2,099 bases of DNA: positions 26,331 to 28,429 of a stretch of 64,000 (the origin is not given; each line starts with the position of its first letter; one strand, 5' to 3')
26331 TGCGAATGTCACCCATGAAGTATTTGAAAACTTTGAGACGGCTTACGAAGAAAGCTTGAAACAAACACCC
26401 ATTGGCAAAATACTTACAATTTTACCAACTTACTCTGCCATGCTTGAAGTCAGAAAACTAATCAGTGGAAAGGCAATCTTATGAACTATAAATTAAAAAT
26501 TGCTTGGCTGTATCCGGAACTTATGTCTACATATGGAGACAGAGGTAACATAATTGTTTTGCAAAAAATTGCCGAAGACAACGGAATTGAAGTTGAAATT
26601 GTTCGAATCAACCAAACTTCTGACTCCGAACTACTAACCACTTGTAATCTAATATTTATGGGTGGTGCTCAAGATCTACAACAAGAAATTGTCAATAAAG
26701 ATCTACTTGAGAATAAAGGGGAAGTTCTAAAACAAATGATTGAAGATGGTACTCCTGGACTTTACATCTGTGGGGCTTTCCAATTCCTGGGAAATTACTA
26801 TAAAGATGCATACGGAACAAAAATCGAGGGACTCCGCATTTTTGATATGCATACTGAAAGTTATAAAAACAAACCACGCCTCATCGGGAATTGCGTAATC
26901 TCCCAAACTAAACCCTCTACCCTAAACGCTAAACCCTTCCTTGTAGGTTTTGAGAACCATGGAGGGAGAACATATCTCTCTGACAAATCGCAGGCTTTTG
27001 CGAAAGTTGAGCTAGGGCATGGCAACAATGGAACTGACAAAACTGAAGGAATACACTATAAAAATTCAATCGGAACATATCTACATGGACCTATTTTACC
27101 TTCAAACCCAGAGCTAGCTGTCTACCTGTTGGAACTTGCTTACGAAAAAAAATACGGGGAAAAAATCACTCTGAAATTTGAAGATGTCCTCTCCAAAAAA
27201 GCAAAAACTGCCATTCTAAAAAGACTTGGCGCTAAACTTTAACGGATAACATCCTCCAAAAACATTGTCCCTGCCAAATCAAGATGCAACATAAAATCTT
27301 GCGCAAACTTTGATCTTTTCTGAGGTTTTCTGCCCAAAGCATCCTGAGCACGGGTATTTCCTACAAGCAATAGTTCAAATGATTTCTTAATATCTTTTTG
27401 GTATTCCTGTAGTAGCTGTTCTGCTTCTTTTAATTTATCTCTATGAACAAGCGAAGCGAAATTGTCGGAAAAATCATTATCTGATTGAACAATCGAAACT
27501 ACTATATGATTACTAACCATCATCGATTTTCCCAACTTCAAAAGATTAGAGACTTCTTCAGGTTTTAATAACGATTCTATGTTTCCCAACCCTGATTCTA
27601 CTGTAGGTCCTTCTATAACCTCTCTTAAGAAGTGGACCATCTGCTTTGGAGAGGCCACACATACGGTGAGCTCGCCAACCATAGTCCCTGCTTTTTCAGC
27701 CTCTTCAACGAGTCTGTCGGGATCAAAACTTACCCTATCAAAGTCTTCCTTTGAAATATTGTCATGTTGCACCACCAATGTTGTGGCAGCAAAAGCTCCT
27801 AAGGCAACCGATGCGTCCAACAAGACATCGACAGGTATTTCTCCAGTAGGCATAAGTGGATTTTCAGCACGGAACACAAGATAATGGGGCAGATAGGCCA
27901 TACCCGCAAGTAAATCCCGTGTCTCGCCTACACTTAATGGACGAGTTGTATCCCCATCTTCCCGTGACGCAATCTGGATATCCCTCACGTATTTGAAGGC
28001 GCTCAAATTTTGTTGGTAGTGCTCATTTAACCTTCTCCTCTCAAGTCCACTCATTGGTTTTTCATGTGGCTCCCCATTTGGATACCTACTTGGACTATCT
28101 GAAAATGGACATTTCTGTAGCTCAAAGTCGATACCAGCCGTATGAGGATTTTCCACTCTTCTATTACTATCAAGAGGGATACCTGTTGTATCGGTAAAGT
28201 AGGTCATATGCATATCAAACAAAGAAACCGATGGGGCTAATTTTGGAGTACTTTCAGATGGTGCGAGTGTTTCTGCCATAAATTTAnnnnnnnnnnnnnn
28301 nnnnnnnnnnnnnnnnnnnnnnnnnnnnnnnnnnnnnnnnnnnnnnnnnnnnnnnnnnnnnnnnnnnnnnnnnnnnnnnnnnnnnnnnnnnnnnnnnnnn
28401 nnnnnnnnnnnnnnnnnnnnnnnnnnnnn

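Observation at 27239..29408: Tandem pair of paralogous ~350-aa proteins with conserved Cys/Pro-rich motifs and no recognisable family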

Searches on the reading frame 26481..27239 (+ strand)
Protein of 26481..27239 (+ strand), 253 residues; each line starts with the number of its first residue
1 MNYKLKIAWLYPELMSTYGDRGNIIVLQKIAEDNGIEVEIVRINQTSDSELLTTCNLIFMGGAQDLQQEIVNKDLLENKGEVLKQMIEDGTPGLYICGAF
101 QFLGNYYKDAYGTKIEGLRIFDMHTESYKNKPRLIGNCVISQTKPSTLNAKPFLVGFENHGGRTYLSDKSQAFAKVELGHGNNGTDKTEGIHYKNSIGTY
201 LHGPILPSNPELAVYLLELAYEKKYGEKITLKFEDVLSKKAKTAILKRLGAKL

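Call 96: search_protein_families(library=pfam, proteins=[window:26481-27239:+], max_evalue=0.001)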
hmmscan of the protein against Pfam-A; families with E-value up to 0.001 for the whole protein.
window:26481-27239:+ (253 aa): 1 family
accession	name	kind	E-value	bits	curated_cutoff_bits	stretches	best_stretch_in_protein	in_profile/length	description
PF07685.20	GATase_3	-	4.8e-34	118.1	27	1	6-209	1-195/196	CobB/CobQ-like glutamine amidotransferase domain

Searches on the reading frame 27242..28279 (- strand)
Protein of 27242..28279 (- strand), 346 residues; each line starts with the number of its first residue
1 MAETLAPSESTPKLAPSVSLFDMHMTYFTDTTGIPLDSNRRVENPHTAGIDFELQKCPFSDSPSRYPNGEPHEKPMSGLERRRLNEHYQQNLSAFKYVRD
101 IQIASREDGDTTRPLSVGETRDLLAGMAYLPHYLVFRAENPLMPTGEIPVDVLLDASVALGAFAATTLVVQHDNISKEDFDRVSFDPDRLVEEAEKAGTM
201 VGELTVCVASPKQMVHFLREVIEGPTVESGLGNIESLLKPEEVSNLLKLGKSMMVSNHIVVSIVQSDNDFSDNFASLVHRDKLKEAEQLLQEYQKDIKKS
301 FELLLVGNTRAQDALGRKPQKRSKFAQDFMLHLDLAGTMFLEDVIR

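Call 4: search_protein_families(library=pfam, proteins=[window:27242-28279:-], max_evalue=10)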
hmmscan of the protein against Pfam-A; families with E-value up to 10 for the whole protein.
window:27242-28279:- (346 aa): 2 families
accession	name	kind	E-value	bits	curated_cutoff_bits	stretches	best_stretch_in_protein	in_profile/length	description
PF08559.15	Cut8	-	0.083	12.9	26.2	1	258-302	67-111/241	Cut8, nuclear proteasome tether protein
PF09105.16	SelB-wing_1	-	0.14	12.4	25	1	113-142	27-56/59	Elongation factor SelB, winged helix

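Call 5: search_protein_families(library=ncbifam, proteins=[window:27242-28279:-], max_evalue=10)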
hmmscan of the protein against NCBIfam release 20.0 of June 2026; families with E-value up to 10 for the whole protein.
window:27242-28279:- (346 aa): 1 family
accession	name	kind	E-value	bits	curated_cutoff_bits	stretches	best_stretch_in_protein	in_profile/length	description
TIGR04032.1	toxin_SdpC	subfamily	0.13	12.1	99.2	1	236-308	29-97/172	sporulation delaying protein family toxin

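Call 44: search_protein_families(library=padloc, proteins=[window:27242-28279:-], max_evalue=0.1)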
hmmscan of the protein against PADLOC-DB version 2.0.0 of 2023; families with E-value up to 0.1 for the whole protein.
window:27242-28279:- (346 aa): 0 families

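Call 103: search_protein_families(library=phrogs, proteins=[window:27242-28279:-], max_evalue=0.01)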
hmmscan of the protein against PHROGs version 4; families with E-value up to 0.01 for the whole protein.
window:27242-28279:- (346 aa): 0 families
